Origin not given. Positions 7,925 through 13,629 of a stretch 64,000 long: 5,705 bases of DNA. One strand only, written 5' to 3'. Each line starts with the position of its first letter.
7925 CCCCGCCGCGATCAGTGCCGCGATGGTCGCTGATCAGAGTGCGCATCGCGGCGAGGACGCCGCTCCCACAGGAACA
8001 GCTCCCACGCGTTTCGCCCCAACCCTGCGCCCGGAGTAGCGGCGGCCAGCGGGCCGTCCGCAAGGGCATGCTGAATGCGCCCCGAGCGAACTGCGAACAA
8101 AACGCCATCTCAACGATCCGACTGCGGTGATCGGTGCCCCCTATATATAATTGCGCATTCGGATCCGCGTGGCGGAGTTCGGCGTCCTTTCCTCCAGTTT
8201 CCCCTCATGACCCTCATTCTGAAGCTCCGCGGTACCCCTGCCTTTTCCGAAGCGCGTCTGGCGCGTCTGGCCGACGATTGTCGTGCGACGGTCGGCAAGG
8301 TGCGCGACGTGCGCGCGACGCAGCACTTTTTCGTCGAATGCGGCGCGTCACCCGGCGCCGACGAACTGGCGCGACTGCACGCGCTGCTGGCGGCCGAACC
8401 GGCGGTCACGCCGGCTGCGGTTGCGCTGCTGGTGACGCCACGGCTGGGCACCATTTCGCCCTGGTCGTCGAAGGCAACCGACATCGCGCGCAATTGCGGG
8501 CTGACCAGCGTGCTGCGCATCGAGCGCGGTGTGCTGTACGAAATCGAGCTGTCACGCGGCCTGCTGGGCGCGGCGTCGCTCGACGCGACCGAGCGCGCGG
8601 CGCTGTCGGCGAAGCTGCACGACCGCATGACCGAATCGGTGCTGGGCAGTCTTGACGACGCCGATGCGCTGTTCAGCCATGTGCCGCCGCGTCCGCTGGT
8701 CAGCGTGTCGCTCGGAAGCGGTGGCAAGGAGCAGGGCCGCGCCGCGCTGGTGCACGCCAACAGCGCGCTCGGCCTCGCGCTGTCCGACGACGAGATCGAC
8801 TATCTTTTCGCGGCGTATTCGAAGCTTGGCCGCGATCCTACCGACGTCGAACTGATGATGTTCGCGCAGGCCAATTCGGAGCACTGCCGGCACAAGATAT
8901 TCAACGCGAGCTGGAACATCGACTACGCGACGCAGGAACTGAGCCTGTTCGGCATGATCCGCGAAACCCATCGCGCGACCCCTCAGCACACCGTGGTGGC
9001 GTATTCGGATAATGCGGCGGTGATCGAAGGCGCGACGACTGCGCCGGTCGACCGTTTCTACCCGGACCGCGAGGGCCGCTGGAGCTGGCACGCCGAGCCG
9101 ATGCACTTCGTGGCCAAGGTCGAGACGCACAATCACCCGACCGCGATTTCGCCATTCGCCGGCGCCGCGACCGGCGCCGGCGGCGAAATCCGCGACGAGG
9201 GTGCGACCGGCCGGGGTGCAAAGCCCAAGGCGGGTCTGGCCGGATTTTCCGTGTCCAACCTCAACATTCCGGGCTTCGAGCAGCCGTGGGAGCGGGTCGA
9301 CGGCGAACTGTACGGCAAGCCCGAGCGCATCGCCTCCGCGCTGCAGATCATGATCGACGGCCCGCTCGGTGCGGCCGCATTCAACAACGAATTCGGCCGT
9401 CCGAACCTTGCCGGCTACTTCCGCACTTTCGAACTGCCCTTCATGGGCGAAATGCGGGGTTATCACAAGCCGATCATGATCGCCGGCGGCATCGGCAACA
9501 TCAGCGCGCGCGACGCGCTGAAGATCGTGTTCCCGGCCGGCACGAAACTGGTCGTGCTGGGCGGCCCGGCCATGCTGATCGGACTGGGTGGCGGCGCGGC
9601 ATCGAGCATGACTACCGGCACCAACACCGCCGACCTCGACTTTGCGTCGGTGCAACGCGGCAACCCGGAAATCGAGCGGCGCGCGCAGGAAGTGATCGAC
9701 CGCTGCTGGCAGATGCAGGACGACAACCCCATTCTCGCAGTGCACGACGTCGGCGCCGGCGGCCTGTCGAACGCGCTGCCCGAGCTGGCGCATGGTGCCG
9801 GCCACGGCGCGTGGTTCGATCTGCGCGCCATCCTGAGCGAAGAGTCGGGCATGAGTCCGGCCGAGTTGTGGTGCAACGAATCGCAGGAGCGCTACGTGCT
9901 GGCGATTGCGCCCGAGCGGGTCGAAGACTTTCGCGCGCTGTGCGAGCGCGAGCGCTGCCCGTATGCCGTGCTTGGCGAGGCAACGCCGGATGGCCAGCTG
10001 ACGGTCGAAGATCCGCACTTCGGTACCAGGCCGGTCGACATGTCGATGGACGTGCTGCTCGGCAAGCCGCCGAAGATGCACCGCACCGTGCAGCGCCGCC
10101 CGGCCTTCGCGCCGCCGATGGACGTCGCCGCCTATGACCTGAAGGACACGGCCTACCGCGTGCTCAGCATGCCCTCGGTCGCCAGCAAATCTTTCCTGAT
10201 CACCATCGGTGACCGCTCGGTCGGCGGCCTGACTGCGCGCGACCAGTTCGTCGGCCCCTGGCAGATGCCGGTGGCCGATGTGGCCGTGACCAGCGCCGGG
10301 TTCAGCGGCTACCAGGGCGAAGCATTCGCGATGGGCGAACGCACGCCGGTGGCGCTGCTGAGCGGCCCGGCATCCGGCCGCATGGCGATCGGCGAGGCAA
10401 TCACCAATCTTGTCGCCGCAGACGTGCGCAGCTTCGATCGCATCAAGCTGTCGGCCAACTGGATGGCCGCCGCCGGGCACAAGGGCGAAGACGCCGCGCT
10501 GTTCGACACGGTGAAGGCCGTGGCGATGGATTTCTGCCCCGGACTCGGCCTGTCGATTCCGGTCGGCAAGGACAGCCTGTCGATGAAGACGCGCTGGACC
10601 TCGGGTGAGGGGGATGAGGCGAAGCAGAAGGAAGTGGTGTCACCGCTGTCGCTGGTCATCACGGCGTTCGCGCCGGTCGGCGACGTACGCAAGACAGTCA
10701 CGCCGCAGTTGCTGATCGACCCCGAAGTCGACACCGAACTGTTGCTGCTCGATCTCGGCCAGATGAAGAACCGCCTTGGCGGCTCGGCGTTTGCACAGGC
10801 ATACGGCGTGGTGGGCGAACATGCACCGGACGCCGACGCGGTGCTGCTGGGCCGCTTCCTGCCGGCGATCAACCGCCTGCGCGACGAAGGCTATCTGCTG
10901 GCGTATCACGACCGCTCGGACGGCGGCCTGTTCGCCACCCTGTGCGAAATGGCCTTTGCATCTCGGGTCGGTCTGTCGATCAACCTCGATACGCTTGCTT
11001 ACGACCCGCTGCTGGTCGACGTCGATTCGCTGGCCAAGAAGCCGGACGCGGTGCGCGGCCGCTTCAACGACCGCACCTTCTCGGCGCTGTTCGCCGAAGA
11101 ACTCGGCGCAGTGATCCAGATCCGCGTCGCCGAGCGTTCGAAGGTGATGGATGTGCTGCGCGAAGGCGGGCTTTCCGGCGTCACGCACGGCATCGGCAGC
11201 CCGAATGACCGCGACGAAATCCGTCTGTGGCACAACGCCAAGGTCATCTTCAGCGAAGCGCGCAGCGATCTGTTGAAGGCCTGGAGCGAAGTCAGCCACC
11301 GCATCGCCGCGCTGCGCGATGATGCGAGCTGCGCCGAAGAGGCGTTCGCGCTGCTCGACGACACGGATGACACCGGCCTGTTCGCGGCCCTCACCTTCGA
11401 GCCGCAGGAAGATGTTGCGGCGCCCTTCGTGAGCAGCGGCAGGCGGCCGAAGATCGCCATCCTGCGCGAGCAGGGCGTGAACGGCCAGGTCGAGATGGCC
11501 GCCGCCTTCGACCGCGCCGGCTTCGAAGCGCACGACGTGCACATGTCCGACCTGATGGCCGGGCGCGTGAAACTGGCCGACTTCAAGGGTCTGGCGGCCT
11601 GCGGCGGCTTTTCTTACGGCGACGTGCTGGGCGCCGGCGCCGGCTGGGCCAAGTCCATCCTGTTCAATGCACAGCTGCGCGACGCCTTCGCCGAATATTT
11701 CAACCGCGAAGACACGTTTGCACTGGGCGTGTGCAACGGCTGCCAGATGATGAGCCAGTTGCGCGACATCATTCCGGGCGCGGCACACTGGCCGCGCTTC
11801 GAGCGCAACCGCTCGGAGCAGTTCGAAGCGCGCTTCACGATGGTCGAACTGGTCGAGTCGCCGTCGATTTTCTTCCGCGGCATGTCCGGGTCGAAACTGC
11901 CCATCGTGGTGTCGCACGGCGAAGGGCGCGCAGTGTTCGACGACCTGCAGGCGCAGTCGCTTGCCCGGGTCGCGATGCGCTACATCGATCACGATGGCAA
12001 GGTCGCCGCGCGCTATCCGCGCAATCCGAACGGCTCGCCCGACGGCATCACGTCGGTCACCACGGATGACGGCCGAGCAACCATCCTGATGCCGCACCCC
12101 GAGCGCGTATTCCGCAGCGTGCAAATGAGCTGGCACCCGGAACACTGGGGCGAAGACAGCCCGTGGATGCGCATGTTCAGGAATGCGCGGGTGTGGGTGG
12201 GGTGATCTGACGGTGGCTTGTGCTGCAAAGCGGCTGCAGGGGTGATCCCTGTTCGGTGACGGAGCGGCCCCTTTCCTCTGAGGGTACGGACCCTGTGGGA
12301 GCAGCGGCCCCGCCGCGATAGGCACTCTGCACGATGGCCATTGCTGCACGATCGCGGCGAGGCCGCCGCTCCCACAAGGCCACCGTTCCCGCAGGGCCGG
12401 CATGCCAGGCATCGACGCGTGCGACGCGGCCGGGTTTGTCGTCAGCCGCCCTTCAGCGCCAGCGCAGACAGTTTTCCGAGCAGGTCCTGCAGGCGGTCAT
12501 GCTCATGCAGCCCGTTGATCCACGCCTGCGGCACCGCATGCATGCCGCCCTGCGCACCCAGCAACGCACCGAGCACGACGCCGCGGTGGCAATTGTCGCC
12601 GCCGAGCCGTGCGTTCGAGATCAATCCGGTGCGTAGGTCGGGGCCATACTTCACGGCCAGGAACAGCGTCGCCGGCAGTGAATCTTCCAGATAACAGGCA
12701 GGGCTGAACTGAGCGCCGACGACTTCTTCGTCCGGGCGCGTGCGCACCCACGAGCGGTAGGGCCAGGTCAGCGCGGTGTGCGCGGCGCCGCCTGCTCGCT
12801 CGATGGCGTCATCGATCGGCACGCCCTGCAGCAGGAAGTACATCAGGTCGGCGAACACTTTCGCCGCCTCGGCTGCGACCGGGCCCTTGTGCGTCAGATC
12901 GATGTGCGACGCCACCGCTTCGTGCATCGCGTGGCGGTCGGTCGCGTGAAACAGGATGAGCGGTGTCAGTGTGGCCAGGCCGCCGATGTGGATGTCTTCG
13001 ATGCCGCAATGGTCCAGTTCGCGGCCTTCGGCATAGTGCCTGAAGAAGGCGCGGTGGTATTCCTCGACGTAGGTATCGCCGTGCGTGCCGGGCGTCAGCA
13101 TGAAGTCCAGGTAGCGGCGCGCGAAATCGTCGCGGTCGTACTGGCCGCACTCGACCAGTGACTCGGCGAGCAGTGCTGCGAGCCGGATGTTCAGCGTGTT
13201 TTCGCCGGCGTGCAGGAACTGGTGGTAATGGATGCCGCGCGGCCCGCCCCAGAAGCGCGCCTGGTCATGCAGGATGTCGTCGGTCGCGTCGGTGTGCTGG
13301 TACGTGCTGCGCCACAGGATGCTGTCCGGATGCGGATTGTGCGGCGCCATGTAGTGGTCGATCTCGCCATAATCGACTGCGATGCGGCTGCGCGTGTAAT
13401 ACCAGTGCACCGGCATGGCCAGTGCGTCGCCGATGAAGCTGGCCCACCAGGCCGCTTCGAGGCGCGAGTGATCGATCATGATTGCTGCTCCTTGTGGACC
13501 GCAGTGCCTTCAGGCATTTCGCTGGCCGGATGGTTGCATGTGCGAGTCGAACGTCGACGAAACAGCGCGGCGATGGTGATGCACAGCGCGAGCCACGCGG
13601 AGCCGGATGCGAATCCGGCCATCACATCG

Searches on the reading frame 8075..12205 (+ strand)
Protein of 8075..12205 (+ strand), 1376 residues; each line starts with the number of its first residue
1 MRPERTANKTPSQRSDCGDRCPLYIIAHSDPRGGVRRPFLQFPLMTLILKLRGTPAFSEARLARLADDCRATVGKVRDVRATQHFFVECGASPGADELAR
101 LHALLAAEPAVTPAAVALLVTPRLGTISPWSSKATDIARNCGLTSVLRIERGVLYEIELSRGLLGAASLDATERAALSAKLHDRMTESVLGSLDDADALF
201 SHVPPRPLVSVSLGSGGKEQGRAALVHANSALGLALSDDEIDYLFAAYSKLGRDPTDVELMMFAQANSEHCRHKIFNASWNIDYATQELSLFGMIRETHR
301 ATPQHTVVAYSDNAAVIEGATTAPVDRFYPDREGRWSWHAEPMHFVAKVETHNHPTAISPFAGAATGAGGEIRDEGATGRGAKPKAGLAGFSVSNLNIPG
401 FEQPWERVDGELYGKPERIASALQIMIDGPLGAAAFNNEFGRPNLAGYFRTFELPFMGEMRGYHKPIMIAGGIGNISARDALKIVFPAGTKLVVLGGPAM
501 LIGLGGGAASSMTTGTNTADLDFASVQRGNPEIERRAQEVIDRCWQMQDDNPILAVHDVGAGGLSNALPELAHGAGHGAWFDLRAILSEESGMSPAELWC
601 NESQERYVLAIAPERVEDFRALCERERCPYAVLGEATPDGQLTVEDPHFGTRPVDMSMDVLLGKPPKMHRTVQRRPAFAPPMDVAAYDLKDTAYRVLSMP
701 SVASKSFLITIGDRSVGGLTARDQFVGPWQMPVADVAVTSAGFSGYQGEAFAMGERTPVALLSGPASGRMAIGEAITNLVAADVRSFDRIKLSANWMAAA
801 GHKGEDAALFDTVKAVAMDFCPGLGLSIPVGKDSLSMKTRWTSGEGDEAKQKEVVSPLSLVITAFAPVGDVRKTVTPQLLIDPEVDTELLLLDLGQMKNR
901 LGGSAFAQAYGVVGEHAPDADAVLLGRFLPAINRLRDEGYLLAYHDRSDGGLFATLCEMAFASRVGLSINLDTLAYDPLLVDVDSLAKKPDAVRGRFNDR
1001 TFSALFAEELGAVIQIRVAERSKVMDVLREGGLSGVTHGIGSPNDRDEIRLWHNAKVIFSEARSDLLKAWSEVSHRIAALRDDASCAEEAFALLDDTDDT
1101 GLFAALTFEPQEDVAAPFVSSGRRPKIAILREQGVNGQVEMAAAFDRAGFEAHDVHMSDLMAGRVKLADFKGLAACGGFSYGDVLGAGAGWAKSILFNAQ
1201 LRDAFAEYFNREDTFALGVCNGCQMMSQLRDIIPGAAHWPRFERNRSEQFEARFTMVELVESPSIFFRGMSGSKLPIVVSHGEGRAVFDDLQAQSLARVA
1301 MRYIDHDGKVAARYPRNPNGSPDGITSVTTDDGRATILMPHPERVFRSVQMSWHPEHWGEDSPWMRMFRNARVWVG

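Call 75: search_protein_families(library=pfam, proteins=[window:8075-12205:+], max_evalue=0.00001)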
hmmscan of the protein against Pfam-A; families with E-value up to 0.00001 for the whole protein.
window:8075-12205:+ (1376 aa): 5 families
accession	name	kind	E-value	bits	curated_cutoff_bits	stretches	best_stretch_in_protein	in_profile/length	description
PF13507.12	GATase_5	-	3.7e-108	361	27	1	1124-1375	1-260/260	CobB/CobQ-like glutamine amidotransferase domain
PF22689.1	FGAR-AT_PurM_N-like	-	7.7e-79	263.5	27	1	704-867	1-160/160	FGAR-AT PurM_N-like domain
PF02769.27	AIRS_C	-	1.6e-44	152.3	23.1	2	488-645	2-154/156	AIR synthase related protein, C-terminal domain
PF18076.6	FGAR-AT_N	-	1.2e-33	115.9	26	1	84-200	3-115/115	Formylglycinamide ribonucleotide amidotransferase N-terminal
PF18072.6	FGAR-AT_linker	-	7.2e-23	81.3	26.6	1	225-274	1-50/50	Formylglycinamide ribonucleotide amidotransferase linker domain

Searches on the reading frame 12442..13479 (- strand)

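Call 81: search_protein_families(library=pfam, proteins=[window:12442-13479:-], max_evalue=0.00001)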
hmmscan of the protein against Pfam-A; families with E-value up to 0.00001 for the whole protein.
window:12442-13479:- (345 aa): 1 family
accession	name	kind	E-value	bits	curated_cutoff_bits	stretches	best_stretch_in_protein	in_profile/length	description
PF03747.19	ADP_ribosyl_GH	-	3.1e-50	171.9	26.2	1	9-318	1-286/287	ADP-ribosylglycohydrolase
